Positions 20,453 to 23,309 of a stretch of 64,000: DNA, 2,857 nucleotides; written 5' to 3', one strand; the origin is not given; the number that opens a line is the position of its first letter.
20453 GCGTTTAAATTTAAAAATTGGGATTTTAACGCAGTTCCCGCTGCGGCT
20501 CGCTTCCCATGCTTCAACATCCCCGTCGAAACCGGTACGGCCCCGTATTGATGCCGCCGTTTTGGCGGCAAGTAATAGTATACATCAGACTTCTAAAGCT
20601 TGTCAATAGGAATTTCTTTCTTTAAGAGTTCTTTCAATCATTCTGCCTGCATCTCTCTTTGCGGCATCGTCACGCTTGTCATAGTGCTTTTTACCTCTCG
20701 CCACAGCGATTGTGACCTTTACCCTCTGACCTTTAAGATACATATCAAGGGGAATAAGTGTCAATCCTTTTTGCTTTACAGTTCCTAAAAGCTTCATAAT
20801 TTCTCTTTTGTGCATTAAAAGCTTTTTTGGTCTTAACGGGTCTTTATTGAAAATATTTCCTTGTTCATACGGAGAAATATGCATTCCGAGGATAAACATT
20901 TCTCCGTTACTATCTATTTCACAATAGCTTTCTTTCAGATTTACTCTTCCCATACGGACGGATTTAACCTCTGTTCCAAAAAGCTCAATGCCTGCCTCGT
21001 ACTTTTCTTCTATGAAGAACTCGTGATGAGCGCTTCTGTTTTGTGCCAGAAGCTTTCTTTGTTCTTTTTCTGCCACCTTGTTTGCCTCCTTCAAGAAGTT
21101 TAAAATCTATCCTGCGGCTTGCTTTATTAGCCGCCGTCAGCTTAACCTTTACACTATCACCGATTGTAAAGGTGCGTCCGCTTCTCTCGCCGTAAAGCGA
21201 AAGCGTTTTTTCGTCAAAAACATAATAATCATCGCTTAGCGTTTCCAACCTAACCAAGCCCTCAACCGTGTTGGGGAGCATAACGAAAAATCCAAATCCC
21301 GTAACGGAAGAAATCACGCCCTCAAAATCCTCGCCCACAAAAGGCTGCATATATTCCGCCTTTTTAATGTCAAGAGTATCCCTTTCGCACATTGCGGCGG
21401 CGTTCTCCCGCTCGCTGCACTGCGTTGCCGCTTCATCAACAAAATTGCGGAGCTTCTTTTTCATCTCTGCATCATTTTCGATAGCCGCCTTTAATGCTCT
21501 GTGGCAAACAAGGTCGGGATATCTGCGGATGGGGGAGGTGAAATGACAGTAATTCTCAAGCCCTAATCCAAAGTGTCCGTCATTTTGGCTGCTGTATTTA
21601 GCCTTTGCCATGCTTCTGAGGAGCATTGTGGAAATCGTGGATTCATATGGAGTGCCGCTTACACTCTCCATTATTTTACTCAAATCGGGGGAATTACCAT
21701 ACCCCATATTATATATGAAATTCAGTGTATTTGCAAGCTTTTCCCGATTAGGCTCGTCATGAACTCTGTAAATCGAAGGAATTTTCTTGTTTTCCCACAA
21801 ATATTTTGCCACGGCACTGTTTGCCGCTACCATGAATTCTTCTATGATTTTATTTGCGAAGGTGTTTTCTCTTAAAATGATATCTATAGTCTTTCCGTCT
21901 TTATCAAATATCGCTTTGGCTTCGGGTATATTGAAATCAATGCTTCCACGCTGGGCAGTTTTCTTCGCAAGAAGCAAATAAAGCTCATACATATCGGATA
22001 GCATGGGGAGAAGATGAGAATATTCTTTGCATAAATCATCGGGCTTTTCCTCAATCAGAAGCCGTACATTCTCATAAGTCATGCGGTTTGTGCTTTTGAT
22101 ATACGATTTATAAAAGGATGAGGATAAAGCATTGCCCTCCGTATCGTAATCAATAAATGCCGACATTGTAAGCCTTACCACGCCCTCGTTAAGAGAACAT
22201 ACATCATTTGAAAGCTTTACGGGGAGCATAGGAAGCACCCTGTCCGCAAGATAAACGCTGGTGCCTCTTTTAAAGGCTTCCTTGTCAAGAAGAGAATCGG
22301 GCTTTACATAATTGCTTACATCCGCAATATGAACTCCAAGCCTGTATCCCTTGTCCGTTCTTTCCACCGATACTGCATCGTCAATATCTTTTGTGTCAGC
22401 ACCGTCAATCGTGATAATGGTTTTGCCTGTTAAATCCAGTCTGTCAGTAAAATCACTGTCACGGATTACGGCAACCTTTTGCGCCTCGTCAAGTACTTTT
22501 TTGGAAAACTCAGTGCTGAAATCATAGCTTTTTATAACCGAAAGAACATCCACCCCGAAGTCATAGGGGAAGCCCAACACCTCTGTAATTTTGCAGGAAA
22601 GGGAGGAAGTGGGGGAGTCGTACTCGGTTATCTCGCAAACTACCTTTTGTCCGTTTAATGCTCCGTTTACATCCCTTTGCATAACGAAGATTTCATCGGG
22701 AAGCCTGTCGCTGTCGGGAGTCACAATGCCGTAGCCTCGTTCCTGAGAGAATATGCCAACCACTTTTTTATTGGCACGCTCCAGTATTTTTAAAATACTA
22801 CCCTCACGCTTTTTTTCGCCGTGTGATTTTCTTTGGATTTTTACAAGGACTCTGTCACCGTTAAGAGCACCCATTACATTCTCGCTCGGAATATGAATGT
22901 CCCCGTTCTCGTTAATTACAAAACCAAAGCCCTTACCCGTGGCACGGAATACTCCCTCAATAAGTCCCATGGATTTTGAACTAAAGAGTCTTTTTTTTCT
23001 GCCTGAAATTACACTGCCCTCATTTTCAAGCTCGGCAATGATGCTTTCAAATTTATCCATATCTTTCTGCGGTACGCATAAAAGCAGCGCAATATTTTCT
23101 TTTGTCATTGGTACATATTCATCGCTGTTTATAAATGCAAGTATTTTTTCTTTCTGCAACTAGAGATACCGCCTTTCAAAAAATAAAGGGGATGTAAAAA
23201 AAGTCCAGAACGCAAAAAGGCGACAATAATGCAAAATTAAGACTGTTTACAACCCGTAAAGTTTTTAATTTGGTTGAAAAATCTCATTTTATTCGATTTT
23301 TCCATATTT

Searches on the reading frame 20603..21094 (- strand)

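Call 84: search_protein_families(library=ncbifam, proteins=[window:20603-21094:-], max_evalue=0.001)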
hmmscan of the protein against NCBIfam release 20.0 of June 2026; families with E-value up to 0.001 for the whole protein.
window:20603-21094:- (163 aa): 2 families
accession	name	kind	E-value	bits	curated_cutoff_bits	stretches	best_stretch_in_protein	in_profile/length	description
NF003843.0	PRK05422.1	equivalog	2.2e-61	206.1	130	1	7-159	4-155/156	SsrA-binding protein SmpB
TIGR00086.1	smpB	equivalog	8.5e-53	178.3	119.1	1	16-158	2-144/144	SsrA-binding protein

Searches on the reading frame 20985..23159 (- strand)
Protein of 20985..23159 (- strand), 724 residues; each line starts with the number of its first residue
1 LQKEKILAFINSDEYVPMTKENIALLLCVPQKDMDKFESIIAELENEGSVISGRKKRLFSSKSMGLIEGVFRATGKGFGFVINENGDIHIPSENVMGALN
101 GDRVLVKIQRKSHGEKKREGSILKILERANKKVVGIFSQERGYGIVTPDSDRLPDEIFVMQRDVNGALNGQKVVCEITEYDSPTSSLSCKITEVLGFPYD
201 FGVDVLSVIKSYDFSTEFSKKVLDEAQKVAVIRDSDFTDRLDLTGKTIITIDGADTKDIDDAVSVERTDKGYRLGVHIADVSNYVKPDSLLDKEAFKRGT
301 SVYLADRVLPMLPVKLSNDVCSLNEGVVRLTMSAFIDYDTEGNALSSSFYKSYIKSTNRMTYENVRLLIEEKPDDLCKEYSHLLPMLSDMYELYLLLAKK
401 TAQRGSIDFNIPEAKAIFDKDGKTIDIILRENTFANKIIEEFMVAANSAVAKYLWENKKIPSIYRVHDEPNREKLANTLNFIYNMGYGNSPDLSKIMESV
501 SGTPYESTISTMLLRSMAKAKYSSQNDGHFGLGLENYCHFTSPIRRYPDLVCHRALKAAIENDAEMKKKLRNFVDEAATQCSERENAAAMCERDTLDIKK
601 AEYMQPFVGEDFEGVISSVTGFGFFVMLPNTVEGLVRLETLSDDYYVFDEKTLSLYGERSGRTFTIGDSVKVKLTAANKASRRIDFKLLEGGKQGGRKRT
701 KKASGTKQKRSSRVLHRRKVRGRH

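Call 84: search_protein_families(library=ncbifam, proteins=[window:20985-23159:-], max_evalue=0.001)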
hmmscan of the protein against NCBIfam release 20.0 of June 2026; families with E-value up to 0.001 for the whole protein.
window:20985-23159:- (724 aa): 13 families
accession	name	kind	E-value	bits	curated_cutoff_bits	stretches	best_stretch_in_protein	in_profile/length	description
TIGR02063.1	RNase_R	equivalog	5.9e-231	768.6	597.85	1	3-690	4-711/711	ribonuclease R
TIGR00358.1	3_prime_RNase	superfamily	1.1e-185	618.8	368.6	1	61-689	11-657/657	VacB/RNase II family 3'-5' exoribonuclease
NF008648.0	PRK11642.1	equivalog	6.3e-140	467.9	982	1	3-712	21-749/813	ribonuclease R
NF003455.0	PRK05054.1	equivalog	2.6e-75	253.9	542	1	64-684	19-639/645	exoribonuclease II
TIGR02062.1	RNase_B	equivalog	1.3e-65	221.7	641.9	1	64-684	19-642/646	exoribonuclease II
NF006333.0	PRK08563.1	equivalog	6.4e-11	42.2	143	1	605-683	78-155/188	DNA-directed RNA polymerase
TIGR00448.1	rpoE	equivalog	8.4e-10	38.5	124.2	1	603-678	76-150/179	DNA-directed RNA polymerase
NF006363.0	PRK08582.1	equivalog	3.3e-06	27.3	171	1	608-702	5-98/140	S1 domain-containing RNA-binding protein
NF000907.0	PRK00087.1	equivalog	3.3e-06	25.6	624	1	608-708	563-652/671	bifunctional 4-hydroxy-3-methylbut-2-enyl diphosphate reductase/30S ribosomal protein S1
TIGR00717.1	rpsA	equivalog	4.6e-06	25.5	577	1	608-686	446-513/516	30S ribosomal protein S1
NF005973.0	PRK08059.1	equivalog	0.00036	20.6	148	0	608-708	7-96/123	S1 domain-containing post-transcriptional regulator GSP13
NF040579.1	S1_dom_CvfD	subfamily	0.00047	20.4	117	0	608-707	3-91/113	CvfD/Ygs/GSP13 family RNA-binding post-transcriptional regulator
NF004952.0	PRK06299.1-2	equivalog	0.0006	18.2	524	0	608-686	390-458/580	30S ribosomal protein S1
